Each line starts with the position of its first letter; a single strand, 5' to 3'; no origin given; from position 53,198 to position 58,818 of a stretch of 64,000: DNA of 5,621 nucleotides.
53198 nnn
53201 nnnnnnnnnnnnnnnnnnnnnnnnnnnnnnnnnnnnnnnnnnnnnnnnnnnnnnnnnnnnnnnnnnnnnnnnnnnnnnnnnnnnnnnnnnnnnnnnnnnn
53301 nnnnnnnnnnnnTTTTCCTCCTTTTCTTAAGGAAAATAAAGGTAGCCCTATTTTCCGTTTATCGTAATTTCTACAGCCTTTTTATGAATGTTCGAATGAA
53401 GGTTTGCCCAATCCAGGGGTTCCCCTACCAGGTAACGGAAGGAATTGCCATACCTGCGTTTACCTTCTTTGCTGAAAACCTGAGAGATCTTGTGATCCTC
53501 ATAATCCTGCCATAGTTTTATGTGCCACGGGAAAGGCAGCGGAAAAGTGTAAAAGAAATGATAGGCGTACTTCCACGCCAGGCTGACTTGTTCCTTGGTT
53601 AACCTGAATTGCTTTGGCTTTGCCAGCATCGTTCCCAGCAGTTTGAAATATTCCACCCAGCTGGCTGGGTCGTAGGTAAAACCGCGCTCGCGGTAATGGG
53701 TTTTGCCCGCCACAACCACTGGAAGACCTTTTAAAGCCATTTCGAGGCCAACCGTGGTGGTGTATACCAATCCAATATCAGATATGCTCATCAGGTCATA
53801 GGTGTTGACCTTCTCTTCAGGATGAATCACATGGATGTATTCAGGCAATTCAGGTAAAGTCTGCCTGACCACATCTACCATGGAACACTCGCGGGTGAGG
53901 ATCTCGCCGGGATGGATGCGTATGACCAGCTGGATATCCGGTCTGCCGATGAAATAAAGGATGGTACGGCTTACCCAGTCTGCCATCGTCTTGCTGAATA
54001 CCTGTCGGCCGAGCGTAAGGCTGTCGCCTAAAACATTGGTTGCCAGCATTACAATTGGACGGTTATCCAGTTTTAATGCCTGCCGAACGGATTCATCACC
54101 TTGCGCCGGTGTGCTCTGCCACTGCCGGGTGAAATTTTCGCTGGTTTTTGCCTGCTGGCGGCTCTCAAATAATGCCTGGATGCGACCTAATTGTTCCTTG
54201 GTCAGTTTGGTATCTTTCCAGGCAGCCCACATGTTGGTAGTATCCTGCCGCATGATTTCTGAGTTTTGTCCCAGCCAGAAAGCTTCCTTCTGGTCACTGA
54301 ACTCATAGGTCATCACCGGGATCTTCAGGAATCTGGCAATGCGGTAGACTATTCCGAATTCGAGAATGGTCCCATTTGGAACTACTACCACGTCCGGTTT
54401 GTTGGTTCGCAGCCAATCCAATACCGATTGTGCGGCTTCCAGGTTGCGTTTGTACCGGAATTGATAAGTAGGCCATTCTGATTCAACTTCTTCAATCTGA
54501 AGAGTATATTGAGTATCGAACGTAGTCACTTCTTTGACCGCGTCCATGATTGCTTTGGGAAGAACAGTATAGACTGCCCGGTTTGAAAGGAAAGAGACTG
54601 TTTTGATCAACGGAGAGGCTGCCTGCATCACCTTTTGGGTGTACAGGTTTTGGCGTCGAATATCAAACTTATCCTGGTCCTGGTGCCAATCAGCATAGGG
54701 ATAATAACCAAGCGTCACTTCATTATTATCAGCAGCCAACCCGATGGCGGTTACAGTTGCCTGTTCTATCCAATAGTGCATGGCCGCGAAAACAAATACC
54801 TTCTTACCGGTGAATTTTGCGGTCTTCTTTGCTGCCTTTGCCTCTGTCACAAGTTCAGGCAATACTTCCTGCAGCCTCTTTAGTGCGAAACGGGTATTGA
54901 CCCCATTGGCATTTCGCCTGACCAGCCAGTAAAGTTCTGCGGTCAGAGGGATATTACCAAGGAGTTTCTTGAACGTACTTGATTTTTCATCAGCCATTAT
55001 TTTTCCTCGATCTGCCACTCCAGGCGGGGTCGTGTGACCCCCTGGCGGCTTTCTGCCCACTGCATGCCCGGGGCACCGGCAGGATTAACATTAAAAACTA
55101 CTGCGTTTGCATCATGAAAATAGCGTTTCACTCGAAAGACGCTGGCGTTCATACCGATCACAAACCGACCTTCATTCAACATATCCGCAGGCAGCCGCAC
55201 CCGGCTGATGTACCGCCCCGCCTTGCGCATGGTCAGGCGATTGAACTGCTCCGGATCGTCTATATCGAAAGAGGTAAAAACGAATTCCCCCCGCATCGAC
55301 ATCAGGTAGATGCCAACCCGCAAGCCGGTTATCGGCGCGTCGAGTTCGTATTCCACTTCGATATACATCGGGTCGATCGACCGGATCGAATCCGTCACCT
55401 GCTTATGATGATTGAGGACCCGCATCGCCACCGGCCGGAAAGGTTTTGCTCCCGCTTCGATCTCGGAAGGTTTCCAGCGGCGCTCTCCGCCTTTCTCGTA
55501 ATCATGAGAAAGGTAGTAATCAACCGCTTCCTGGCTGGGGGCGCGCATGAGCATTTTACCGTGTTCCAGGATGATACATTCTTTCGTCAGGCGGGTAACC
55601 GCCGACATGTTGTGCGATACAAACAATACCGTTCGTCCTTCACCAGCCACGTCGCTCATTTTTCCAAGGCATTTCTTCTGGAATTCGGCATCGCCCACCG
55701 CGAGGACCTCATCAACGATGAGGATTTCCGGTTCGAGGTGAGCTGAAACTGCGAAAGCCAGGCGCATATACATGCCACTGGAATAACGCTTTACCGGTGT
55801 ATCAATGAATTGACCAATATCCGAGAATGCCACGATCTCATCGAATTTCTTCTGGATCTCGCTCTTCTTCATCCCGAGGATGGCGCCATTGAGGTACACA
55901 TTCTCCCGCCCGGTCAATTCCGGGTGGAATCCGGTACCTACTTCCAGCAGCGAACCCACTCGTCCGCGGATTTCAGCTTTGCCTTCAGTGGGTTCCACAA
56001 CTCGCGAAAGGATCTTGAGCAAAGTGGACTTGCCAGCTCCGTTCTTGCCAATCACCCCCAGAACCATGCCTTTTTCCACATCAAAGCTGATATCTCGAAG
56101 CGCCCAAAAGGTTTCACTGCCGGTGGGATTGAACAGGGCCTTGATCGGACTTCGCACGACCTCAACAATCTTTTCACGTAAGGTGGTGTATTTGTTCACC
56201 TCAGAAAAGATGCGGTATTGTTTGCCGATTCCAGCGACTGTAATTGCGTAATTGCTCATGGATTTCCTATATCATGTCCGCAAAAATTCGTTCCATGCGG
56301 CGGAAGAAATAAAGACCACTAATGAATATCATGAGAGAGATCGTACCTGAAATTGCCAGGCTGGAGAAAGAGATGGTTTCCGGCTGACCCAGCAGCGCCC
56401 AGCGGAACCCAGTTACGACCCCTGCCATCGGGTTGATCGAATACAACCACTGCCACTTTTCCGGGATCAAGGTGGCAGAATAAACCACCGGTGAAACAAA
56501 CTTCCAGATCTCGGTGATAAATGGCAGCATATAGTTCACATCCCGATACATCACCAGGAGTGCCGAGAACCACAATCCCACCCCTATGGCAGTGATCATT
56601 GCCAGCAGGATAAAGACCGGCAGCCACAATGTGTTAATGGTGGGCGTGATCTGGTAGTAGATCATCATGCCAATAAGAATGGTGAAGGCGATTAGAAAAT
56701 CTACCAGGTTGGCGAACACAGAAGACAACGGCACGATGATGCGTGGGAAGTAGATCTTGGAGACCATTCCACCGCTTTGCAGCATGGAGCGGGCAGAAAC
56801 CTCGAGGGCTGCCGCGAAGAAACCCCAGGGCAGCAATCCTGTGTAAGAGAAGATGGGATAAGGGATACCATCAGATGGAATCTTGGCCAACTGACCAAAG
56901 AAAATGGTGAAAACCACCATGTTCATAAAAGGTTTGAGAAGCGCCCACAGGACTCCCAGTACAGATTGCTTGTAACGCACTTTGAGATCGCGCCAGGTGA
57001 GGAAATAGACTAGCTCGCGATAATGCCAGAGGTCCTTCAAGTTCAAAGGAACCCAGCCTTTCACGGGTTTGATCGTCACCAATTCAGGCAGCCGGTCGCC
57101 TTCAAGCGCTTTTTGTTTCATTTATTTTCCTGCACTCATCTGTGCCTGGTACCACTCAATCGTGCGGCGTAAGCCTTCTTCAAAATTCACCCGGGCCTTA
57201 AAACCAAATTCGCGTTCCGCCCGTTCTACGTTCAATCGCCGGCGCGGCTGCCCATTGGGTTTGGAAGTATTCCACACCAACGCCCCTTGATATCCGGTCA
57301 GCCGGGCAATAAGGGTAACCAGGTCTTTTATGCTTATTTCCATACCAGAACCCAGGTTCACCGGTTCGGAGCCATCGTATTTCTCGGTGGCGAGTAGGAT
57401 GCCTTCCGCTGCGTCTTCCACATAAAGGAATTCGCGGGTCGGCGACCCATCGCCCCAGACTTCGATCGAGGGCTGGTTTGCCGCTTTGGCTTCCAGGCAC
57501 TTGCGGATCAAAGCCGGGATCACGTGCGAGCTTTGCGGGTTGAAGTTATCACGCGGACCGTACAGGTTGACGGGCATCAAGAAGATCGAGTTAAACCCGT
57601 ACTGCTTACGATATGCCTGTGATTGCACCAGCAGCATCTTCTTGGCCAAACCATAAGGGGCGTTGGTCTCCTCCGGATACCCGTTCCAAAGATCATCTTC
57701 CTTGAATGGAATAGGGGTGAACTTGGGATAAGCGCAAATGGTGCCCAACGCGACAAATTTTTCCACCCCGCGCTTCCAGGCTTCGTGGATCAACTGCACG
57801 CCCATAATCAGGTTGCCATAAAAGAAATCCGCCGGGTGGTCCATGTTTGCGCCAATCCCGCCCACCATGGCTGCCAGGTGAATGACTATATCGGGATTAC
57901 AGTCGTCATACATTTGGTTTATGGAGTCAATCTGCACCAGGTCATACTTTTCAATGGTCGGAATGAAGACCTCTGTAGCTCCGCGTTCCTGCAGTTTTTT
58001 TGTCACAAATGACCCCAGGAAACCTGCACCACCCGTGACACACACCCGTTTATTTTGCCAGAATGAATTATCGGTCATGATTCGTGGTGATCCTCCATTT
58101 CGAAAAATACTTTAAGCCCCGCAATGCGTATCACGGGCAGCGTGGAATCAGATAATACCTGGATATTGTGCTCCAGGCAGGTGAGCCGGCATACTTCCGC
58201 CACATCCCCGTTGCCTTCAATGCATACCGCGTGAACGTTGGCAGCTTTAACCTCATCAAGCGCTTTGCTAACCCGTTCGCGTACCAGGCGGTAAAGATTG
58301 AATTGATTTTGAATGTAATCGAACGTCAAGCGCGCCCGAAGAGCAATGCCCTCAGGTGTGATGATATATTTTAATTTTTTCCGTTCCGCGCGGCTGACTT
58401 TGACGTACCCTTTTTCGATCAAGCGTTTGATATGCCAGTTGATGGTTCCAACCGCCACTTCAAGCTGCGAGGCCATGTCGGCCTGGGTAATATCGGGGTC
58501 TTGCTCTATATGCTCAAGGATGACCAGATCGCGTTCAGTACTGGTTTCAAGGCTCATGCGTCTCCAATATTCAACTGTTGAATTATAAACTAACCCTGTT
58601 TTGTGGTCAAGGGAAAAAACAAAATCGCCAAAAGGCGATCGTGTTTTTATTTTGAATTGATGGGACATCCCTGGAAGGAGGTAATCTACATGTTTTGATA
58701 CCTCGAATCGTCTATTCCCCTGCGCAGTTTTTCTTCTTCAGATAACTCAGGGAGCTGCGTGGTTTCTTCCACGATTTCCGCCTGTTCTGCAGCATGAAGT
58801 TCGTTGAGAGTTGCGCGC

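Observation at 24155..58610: About 34 kb glycan super-locus with three NeuB-family synthases and four CMP-ulosonic-acid synthetase paralogues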

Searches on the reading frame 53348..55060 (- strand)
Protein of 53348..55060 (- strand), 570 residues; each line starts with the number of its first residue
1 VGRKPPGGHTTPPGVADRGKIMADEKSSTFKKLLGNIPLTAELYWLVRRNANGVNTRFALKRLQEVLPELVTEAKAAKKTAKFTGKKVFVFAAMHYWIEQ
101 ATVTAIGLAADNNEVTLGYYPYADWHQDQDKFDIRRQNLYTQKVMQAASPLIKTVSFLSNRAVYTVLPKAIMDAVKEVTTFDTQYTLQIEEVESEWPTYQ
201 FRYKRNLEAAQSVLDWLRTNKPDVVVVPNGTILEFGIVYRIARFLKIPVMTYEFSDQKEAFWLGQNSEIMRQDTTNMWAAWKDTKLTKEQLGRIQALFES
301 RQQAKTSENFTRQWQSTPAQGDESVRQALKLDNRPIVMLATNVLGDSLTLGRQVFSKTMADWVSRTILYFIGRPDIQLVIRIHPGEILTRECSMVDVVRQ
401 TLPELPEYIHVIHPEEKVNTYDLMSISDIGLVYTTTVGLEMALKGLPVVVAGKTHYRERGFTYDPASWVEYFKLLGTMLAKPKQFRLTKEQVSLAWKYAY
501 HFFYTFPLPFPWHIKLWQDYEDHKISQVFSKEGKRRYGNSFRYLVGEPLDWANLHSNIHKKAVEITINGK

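Call 5: search_protein_families(library=pfam, proteins=[window:53348-55060:-])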
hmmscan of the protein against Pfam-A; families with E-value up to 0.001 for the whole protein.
window:53348-55060:- (570 aa): 1 family
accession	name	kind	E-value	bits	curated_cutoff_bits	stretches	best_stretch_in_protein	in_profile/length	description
PF05159.20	Capsule_synth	-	0.00017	21.6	20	1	372-465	183-275/310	Capsule polysaccharide biosynthesis protein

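Call 16: search_protein_families(library=ncbifam, proteins=[window:53348-55060:-], max_evalue=0.001)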
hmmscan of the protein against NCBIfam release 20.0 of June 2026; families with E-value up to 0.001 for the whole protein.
window:53348-55060:- (570 aa): 1 family
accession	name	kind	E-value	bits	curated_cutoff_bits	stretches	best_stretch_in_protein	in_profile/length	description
NF046086.1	BFO_1060_trans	domain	5.3e-08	32.4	200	1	373-447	218-285/365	BFO_1060 family glycosyltransferase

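Call 82: search_solved_structures(query=A2, max_evalue=1)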
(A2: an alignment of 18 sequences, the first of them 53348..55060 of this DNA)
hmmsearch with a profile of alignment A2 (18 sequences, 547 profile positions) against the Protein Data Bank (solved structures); distinct sequences matched with E-value up to 1: 2.
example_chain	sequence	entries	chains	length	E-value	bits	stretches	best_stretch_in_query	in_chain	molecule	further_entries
6mgd_A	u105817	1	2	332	0.051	15.3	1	404-449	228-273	Capsular polysaccharide export system protein KpsC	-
5wjo_A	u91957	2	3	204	0.59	11.8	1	168-246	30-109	PG90 TCR alpha chain | T-cell receptor alpha variable 26-1,TRA@ protein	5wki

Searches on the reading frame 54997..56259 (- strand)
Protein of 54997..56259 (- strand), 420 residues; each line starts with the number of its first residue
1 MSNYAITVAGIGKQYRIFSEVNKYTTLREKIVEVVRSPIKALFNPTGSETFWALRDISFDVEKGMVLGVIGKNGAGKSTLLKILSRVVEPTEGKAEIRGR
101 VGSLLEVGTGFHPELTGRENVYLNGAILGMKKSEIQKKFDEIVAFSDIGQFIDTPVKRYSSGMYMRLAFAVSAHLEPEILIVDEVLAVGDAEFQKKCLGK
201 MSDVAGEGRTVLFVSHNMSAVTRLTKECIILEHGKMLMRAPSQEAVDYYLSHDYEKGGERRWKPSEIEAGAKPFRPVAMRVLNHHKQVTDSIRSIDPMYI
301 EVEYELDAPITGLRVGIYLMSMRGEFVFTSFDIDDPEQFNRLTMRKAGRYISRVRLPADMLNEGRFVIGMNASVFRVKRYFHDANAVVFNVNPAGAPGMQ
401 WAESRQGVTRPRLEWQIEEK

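Call 5: search_protein_families(library=pfam, proteins=[window:54997-56259:-])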
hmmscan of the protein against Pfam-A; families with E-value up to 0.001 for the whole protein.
window:54997-56259:- (420 aa): 3 families
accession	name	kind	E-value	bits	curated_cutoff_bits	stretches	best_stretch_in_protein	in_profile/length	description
PF00005.33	ABC_tran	-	2.1e-21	77.4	25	1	54-185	1-135/137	ABC transporter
PF14524.12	Wzt_C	-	5.3e-06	26.9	30.4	1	278-393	14-131/143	Wzt C-terminal domain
PF13304.12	AAA_21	-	6.9e-05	23.5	27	1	68-93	3-34/304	AAA domain, putative AbiEii toxin, Type IV TA system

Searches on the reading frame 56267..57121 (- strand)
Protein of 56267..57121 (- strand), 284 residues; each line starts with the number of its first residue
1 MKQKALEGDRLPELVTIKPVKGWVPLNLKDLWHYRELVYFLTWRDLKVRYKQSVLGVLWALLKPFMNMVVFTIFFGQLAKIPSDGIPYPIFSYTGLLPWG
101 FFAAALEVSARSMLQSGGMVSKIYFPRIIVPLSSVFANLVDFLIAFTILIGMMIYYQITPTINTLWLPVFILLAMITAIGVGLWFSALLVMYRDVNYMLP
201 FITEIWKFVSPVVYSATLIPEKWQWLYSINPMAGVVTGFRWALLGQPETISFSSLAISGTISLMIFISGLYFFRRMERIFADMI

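Call 5: search_protein_families(library=pfam, proteins=[window:56267-57121:-])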
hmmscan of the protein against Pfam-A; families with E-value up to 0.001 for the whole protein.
window:56267-57121:- (284 aa): 1 family
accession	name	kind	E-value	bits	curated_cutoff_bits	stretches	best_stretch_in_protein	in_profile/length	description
PF01061.29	ABC2_membrane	-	2.6e-19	70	26.9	1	37-243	2-210/211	ABC-2 type transporter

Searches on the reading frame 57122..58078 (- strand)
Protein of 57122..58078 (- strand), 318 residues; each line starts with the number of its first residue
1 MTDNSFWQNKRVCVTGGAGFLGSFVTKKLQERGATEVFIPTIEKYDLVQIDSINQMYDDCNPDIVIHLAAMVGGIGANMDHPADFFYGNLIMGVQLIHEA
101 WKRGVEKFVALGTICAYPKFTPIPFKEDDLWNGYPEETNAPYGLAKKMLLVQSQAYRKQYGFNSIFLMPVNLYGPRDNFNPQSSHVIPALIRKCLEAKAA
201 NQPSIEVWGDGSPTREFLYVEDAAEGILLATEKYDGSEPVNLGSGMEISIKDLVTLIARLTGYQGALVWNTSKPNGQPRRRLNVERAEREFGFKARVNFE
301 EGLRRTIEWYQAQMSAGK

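Call 5: search_protein_families(library=pfam, proteins=[window:57122-58078:-])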
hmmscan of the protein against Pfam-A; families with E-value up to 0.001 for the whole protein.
window:57122-58078:- (318 aa): 5 families
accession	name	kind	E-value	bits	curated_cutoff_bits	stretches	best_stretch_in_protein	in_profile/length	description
PF01370.27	Epimerase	-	9.8e-58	195.8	20.9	1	12-243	1-240/240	NAD dependent epimerase/dehydratase family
PF16363.11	GDP_Man_Dehyd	-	4e-27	96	27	1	42-306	56-332/332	GDP-mannose 4,6 dehydratase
PF04321.23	RmlD_sub_bind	-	9.7e-07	28.6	27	1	11-71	2-61/287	RmlD substrate binding domain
PF02719.21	Polysacc_synt_2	-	1.2e-06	28.3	20.2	0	49-113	65-128/293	Polysaccharide biosynthesis protein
PF01073.25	3Beta_HSD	-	0.00074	19.1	22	0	45-233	52-231/280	3-beta hydroxysteroid dehydrogenase/isomerase family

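Call 16: search_protein_families(library=ncbifam, proteins=[window:57122-58078:-], max_evalue=0.001)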
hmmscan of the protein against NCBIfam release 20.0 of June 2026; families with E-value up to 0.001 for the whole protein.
window:57122-58078:- (318 aa): 17 families
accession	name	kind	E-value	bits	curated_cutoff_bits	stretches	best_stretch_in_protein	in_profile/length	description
NF047922.1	GDPFucSynFcl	equivalog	6.2e-92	308.3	500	1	9-313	2-304/308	GDP-L-fucose synthase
TIGR01181.1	dTDP_gluc_dehyt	equivalog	4.1e-32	111.5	365.1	1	42-313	54-314/321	dTDP-glucose 4,6-dehydratase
TIGR01179.1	galE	equivalog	8.6e-28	97.1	262.3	1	44-313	53-328/332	UDP-glucose 4-epimerase GalE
TIGR04180.1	EDH_00030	hypoth_equivalog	6.9e-24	84.4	475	1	46-270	57-265/297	NAD-dependent 4,6-dehydratase LegB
NF007490.0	PRK10084.1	subfamily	7.9e-21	74.4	649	1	139-313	164-337/361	dTDP-glucose 4,6-dehydratase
NF007582.0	PRK10217.1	equivalog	6.8e-19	68.2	698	1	42-315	55-336/355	dTDP-glucose 4,6-dehydratase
TIGR02622.1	CDP_4_6_dhtase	equivalog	1.1e-14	54.4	278.45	1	46-316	62-336/352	CDP-glucose 4,6-dehydratase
TIGR02197.1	heptose_epim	equivalog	4.4e-13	49.1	274.6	1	13-310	2-313/316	ADP-glyceromanno-heptose 6-epimerase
NF042422.1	oxyalk_red_OleD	equivalog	8.2e-12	45.1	580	1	11-233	2-217/329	2-alkyl-3-oxoalkanoate reductase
NF007956.0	PRK10675.1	subfamily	9.5e-12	44.7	394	1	42-311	54-330/338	UDP-glucose 4-epimerase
NF011728.1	PRK15181.1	equivalog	1.3e-11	44.1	760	1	61-258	90-279/348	Vi polysaccharide biosynthesis UDP-N-acetylglucosaminuronic acid C-4 epimerase TviC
TIGR03466.1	HpnA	hypoth_equivalog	1.6e-08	33.8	367.65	0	11-264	2-249/327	hopanoid-associated sugar epimerase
TIGR01214.1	rmlD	equivalog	8.7e-07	28.3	224.05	1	11-79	1-68/285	dTDP-4-dehydrorhamnose reductase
NF043036.1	ErythonDh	equivalog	6.4e-06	25.6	325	0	44-265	58-270/321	D-erythronate dehydrogenase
NF008872.0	PRK11908.1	equivalog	8.5e-06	25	294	0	141-315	148-340/349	bifunctional UDP-4-keto-pentose/UDP-xylose synthase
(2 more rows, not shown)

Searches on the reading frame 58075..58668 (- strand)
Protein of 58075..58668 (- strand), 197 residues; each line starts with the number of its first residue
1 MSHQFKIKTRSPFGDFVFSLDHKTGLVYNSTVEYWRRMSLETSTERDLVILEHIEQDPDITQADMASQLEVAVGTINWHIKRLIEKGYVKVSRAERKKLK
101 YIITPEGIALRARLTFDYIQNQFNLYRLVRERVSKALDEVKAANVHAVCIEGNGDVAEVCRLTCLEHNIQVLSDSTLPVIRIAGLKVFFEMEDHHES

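Call 7: search_protein_families(library=pfam, proteins=[window:58075-58668:-])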
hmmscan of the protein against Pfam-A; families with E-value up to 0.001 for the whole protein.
window:58075-58668:- (197 aa): 7 families
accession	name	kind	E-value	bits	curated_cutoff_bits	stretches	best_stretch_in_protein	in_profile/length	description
PF13412.12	HTH_24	-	4.5e-14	52.2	21.9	1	45-90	3-48/48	Winged helix-turn-helix DNA-binding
PF01047.28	MarR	-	1.2e-07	32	24.6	1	44-94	2-52/59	MarR family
PF12802.13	MarR_2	-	1.1e-05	26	27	1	48-95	8-56/61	MarR family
PF13463.12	HTH_27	-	1.9e-05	25.3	22.2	1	44-107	2-68/68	Winged helix DNA-binding domain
PF24266.1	HTH_HVO_0163_N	-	0.00014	22.3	31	1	50-97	7-54/70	HVO_0163, N-terminal HTH domain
PF13601.12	HTH_34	-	0.00044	20.8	27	1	50-108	5-66/80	Winged helix DNA-binding domain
PF08279.18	HTH_11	-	0.00047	20.4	25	1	49-88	4-44/55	HTH domain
